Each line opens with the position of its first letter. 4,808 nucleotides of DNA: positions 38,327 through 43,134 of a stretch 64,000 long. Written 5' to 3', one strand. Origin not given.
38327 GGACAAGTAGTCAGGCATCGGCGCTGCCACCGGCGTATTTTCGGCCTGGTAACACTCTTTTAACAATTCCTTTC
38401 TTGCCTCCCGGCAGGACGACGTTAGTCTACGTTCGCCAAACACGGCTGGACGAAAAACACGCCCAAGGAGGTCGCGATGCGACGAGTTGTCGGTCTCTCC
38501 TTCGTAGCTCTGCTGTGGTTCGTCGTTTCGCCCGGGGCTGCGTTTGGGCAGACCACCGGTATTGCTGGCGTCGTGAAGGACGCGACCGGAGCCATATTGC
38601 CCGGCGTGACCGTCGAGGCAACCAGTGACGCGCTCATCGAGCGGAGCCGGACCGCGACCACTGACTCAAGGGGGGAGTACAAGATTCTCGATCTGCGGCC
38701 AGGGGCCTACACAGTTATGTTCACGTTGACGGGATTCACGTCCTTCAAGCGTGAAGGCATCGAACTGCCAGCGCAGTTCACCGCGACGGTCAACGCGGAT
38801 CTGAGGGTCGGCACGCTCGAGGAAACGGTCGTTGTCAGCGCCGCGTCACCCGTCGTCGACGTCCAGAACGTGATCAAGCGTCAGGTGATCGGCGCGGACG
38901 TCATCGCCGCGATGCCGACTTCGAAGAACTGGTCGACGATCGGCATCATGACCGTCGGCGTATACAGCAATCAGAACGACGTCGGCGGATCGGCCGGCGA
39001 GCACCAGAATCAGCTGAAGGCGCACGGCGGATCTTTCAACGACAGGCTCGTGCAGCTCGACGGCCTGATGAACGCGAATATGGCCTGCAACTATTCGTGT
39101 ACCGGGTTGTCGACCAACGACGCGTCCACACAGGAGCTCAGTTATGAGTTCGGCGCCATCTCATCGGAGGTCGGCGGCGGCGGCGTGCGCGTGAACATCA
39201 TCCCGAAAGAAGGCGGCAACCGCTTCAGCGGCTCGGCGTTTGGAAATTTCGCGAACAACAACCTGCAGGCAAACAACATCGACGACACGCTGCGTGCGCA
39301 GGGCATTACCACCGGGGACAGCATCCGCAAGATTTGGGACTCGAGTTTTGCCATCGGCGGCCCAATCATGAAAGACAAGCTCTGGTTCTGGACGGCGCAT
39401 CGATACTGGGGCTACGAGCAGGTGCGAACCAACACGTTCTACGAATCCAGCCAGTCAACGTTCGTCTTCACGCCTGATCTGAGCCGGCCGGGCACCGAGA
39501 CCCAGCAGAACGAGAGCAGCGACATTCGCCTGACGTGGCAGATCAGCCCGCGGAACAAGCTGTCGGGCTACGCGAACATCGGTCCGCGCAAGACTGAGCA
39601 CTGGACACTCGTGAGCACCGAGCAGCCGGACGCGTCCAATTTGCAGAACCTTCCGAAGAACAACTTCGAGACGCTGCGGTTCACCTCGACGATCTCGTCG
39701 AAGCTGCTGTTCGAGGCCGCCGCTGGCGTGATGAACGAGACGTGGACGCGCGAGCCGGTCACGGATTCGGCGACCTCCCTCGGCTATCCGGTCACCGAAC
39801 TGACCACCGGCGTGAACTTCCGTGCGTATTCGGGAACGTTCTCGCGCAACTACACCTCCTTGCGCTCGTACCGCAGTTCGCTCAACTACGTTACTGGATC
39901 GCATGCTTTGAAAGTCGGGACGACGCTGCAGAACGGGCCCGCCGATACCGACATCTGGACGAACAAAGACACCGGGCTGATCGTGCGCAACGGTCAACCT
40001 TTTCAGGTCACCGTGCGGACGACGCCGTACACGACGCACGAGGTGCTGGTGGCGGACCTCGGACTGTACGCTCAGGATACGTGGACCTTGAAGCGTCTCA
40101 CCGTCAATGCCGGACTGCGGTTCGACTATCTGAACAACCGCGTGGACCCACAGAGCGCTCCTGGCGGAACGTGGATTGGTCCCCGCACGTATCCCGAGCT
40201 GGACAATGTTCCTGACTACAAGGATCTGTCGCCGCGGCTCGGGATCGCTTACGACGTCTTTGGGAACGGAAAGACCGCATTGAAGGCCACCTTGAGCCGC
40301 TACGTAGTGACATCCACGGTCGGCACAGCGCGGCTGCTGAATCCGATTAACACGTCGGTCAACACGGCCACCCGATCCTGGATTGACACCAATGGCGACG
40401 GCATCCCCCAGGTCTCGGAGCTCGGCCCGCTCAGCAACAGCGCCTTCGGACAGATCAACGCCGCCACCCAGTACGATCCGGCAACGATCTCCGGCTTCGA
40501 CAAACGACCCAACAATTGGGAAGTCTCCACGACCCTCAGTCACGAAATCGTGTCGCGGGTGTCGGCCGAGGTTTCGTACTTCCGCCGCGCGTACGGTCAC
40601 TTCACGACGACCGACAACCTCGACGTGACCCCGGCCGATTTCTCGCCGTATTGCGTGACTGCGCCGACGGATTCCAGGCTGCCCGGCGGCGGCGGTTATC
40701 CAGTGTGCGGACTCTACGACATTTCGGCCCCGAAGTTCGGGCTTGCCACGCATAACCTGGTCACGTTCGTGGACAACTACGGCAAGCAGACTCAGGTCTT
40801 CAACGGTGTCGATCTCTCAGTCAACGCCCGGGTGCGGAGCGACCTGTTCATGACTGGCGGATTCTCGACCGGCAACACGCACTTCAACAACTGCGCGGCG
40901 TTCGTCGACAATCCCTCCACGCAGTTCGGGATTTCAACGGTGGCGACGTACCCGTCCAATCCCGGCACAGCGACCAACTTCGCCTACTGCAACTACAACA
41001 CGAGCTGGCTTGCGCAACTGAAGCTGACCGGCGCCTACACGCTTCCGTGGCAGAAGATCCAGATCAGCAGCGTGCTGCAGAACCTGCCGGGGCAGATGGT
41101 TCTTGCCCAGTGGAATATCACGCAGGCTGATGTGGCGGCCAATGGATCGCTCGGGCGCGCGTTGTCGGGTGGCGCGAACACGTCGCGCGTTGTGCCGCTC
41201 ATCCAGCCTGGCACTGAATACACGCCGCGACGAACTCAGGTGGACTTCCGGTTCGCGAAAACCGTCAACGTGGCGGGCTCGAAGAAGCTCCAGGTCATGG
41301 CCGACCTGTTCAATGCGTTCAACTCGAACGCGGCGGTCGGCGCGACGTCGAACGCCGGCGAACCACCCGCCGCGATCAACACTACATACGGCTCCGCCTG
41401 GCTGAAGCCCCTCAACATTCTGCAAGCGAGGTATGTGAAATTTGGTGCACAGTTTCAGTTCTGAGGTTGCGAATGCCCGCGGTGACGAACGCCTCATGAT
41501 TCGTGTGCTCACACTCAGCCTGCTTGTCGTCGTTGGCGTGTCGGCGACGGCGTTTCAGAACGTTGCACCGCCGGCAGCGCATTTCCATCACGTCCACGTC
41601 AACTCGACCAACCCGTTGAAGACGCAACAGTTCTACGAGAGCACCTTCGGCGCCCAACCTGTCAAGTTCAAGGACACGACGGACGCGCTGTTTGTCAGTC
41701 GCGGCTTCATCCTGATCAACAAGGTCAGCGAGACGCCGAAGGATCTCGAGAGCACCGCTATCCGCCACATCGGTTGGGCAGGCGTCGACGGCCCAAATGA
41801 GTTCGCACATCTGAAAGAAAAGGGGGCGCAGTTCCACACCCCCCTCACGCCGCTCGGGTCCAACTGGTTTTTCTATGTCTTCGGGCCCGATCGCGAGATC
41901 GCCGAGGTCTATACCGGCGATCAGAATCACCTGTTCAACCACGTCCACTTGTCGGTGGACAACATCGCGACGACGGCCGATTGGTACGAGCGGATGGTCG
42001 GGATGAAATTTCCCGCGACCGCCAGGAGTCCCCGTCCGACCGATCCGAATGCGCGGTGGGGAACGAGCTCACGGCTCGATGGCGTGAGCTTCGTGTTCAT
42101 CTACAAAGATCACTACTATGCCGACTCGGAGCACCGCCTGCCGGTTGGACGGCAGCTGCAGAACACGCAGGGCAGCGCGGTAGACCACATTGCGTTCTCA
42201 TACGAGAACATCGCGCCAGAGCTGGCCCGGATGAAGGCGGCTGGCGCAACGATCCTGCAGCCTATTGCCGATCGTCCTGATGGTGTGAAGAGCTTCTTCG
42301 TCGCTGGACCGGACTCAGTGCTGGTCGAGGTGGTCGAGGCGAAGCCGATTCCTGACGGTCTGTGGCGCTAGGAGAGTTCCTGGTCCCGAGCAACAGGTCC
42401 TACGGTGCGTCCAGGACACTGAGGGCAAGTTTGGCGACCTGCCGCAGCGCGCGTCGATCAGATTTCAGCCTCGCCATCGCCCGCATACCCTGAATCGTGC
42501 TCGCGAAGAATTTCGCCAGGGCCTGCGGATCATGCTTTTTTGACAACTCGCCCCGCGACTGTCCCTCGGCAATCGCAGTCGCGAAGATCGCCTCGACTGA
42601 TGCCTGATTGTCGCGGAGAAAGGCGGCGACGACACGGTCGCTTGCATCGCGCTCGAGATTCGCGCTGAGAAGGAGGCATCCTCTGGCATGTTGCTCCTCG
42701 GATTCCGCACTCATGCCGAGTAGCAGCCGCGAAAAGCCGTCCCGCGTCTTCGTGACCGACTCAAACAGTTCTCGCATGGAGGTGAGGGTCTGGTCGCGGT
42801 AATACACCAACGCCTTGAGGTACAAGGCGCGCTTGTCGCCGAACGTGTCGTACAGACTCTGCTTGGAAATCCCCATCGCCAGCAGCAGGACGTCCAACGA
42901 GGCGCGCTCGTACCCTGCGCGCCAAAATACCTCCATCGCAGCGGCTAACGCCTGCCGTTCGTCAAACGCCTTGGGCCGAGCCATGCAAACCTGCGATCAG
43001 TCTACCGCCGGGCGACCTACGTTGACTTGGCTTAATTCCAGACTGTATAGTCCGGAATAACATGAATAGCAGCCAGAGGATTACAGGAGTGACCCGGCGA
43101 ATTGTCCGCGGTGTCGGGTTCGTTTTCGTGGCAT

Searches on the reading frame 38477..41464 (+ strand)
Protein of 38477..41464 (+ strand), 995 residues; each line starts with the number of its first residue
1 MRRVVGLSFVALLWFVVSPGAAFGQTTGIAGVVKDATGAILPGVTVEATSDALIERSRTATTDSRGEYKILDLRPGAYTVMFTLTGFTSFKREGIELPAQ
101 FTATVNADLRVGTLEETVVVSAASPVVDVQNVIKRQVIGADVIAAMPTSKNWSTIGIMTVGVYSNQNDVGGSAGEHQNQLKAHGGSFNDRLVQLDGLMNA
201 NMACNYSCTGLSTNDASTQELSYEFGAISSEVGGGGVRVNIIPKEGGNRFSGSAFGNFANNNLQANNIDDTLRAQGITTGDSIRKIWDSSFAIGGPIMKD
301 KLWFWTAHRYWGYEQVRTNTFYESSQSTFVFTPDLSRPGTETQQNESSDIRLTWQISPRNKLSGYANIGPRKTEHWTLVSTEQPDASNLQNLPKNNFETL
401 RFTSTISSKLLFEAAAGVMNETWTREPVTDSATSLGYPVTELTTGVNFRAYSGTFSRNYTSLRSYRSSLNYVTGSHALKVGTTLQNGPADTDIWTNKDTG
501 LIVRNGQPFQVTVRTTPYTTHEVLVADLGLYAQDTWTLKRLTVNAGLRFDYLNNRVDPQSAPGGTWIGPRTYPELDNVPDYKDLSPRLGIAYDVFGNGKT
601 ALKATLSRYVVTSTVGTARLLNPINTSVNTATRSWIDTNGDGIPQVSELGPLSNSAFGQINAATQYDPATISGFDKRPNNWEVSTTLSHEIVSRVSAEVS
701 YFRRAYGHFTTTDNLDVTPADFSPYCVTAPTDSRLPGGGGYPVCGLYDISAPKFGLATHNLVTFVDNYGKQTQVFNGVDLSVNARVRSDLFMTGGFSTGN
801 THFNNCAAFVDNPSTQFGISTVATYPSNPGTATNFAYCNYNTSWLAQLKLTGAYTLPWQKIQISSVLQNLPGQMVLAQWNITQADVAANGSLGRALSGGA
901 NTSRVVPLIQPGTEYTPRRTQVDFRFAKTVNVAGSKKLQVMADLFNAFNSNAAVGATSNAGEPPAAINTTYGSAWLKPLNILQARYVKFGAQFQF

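Call 30: search_protein_families(library=pfam, proteins=[window:38477-41464:+], max_evalue=0.0001)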
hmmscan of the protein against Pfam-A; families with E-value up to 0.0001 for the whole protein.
window:38477-41464:+ (995 aa): 4 families
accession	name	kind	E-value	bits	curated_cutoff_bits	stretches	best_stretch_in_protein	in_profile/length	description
PF25183.1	OMP_b-brl_4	-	1.7e-28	99.9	30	2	339-890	148-710/838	Outer membrane beta barrel domain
PF13620.12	CarboxypepD_reg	-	1e-16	61.5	32.3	1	29-109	2-81/82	Carboxypeptidase regulatory-like domain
PF13715.12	CarbopepD_reg_2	-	3.2e-07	30.7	32.2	1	29-119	1-87/88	CarboxypepD_reg-like domain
PF17210.9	SdrD_B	-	1.2e-05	25.8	29.7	1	34-84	17-66/112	SdrD B-like domain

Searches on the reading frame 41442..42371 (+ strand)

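Call 30: search_protein_families(library=pfam, proteins=[window:41442-42371:+], max_evalue=0.0001)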
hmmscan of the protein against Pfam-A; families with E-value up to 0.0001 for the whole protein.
window:41442-42371:+ (309 aa): 2 families
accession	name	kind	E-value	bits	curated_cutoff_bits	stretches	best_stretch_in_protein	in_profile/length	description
PF00903.31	Glyoxalase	-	2.4e-15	57.4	20.6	1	165-297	2-121/121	Glyoxalase/Bleomycin resistance protein/Dioxygenase superfamily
PF13669.12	Glyoxalase_4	-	5.6e-08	33.5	27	1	166-277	1-100/109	Glyoxalase/Bleomycin resistance protein/Dioxygenase superfamily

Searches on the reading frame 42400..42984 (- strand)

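Call 30: search_protein_families(library=pfam, proteins=[window:42400-42984:-], max_evalue=0.0001)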
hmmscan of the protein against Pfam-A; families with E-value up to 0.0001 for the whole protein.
window:42400-42984:- (194 aa): 2 families
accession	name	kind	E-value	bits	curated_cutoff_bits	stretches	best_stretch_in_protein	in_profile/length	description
PF16925.10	TetR_C_13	-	1.2e-13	51.9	27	1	96-185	18-107/109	Tetracyclin repressor-like, C-terminal domain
PF00440.29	TetR_N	-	3.7e-09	36.7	24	1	13-56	2-45/47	Bacterial regulatory proteins, tetR family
